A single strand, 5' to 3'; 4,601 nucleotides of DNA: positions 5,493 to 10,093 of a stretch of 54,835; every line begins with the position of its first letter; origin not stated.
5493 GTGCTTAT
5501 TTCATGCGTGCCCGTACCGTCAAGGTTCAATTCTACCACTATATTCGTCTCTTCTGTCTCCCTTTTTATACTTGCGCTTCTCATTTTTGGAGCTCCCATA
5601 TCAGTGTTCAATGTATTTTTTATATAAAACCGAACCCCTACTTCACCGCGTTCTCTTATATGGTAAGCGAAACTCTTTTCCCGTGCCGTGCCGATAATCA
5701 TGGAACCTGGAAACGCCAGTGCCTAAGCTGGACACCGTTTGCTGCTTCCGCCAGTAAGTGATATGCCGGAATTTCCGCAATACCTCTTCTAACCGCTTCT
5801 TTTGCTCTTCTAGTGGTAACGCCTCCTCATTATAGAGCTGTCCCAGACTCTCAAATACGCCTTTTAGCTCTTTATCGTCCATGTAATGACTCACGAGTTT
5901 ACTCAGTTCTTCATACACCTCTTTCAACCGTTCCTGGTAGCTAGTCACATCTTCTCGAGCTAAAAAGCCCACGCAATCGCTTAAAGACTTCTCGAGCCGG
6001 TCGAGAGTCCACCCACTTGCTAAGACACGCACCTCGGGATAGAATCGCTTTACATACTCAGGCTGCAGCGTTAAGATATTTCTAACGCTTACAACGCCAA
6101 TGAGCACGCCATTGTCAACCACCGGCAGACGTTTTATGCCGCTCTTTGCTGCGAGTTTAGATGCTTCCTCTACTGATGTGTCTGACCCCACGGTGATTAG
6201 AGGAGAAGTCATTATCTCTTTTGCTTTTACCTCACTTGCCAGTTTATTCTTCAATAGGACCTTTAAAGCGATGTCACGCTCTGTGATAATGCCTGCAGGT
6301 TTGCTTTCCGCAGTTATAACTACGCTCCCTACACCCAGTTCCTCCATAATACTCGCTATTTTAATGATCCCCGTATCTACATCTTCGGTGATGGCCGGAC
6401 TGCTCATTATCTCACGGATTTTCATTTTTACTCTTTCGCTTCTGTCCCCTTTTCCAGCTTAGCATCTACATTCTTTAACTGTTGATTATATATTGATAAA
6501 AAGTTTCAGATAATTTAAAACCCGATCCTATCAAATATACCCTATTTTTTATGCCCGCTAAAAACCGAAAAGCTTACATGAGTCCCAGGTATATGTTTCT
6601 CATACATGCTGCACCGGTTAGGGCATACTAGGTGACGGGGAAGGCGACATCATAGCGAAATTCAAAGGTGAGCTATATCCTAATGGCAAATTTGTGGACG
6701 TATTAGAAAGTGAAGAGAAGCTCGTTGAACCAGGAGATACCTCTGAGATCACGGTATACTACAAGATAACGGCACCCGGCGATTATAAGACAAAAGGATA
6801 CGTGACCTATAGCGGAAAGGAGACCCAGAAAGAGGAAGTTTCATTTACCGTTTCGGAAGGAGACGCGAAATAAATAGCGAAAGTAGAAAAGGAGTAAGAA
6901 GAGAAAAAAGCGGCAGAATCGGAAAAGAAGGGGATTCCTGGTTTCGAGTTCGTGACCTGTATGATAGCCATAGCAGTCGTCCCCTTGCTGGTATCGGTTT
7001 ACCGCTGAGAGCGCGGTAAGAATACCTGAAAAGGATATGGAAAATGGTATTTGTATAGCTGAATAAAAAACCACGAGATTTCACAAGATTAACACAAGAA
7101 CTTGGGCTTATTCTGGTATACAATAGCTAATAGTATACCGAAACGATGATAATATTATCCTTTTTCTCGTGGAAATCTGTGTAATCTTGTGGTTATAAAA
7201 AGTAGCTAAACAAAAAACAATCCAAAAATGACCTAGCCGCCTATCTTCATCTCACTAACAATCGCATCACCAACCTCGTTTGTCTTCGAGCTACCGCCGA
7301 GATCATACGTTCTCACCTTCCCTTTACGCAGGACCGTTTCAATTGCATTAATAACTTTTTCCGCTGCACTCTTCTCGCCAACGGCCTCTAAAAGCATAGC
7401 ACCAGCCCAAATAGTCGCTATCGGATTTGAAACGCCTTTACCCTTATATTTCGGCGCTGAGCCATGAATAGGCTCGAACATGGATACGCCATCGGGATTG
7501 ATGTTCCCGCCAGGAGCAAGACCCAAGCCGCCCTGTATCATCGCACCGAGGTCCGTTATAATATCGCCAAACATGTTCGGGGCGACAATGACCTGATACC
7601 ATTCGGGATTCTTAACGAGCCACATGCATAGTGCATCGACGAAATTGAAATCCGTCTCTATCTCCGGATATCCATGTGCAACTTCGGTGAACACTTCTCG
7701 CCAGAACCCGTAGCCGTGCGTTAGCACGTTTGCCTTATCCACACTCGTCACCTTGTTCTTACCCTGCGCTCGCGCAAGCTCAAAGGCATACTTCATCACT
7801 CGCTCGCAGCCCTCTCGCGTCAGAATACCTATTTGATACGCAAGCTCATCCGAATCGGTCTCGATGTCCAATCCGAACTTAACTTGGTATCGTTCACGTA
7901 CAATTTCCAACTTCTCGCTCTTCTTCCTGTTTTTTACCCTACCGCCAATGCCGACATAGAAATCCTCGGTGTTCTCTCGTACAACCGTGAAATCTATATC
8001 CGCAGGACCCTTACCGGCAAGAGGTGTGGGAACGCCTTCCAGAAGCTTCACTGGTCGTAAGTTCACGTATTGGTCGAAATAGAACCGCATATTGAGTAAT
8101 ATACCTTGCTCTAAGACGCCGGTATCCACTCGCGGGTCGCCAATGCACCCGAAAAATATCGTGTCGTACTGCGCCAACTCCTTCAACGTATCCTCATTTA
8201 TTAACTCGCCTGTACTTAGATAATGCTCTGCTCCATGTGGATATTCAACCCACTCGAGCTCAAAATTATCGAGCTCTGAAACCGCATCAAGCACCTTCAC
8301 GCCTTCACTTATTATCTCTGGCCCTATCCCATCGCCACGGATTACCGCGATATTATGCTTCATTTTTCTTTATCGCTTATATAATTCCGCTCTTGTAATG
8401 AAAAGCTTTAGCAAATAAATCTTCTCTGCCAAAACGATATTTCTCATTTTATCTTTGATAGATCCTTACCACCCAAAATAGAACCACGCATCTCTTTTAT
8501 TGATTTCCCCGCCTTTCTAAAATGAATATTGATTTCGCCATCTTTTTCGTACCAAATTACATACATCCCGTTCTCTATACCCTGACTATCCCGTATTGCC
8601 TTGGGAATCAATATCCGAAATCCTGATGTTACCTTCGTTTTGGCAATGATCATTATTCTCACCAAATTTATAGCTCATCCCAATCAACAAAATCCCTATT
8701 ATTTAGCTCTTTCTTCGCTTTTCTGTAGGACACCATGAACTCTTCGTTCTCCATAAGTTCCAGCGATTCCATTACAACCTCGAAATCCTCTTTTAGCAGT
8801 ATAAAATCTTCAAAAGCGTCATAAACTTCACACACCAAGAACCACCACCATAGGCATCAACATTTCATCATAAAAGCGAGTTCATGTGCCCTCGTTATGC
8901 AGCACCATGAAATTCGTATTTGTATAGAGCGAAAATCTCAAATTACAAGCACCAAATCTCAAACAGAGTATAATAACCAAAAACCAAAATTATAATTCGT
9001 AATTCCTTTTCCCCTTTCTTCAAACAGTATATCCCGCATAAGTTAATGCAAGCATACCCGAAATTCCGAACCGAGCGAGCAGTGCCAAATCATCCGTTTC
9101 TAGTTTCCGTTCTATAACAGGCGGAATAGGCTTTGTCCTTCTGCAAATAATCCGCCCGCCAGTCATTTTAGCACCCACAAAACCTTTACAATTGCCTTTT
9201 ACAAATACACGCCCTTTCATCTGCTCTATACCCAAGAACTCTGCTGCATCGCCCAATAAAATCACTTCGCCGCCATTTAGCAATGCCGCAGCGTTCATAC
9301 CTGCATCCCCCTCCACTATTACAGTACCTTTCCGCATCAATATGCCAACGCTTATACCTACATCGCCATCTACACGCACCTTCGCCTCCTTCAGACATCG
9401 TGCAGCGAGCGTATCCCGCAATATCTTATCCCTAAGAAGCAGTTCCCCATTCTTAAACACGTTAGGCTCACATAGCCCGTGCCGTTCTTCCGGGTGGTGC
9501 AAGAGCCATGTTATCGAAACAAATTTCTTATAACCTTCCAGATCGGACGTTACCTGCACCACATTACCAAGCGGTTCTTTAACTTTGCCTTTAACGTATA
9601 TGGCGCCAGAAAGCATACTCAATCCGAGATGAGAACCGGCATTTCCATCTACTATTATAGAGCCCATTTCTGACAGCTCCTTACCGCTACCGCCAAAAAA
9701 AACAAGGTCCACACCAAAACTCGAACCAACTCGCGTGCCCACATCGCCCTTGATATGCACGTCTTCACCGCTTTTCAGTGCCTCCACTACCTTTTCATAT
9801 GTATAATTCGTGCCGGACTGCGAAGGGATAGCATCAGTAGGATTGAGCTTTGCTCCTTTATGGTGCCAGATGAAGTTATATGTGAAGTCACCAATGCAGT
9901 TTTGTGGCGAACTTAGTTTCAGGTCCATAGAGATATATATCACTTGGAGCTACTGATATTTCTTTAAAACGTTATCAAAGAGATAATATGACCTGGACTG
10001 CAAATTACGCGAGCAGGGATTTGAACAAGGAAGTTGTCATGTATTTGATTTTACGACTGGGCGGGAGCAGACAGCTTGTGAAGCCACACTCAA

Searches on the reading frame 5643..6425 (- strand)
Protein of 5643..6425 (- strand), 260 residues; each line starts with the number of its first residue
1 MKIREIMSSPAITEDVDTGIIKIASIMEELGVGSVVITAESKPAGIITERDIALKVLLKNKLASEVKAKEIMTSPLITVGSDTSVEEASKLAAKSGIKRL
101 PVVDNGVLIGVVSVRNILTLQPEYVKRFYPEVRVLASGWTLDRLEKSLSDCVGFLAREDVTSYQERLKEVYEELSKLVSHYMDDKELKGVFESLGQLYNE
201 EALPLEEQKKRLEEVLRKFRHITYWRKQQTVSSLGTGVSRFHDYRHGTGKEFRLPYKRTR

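Call 61: search_protein_families(library=pfam, proteins=[window:5643-6425:-], max_evalue=0.00001)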
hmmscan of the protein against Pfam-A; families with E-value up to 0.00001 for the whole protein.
window:5643-6425:- (260 aa): 1 family
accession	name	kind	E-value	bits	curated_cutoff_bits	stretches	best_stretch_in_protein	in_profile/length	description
PF00571.33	CBS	-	6.3e-25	87.7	24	2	68-120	1-54/57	CBS domain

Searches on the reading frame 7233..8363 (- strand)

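Call 61: search_protein_families(library=pfam, proteins=[window:7233-8363:-], max_evalue=0.00001)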
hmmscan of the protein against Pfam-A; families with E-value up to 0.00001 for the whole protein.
window:7233-8363:- (376 aa): 1 family
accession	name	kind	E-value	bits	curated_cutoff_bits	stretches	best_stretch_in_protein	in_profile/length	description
PF00180.25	Iso_dh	-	5.2e-97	325.7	27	1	4-368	1-348/348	Isocitrate/isopropylmalate dehydrogenase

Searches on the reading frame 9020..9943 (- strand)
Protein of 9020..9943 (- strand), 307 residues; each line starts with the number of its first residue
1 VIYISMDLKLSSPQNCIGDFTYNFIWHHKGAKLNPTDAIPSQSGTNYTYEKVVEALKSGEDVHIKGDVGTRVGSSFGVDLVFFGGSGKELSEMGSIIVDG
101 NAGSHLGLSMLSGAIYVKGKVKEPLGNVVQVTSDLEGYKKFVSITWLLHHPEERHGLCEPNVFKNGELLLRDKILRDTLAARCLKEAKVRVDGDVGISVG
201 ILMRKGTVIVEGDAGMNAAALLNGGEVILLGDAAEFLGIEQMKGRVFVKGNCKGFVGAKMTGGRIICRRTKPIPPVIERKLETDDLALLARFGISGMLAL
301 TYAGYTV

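Call 61: search_protein_families(library=pfam, proteins=[window:9020-9943:-], max_evalue=0.00001)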
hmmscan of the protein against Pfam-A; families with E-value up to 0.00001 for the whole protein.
window:9020-9943:- (307 aa): 1 family
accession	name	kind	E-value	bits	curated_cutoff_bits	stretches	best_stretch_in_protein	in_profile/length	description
PF01493.24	GXGXG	-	8e-09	35.7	32.5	0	187-247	102-161/190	GXGXG motif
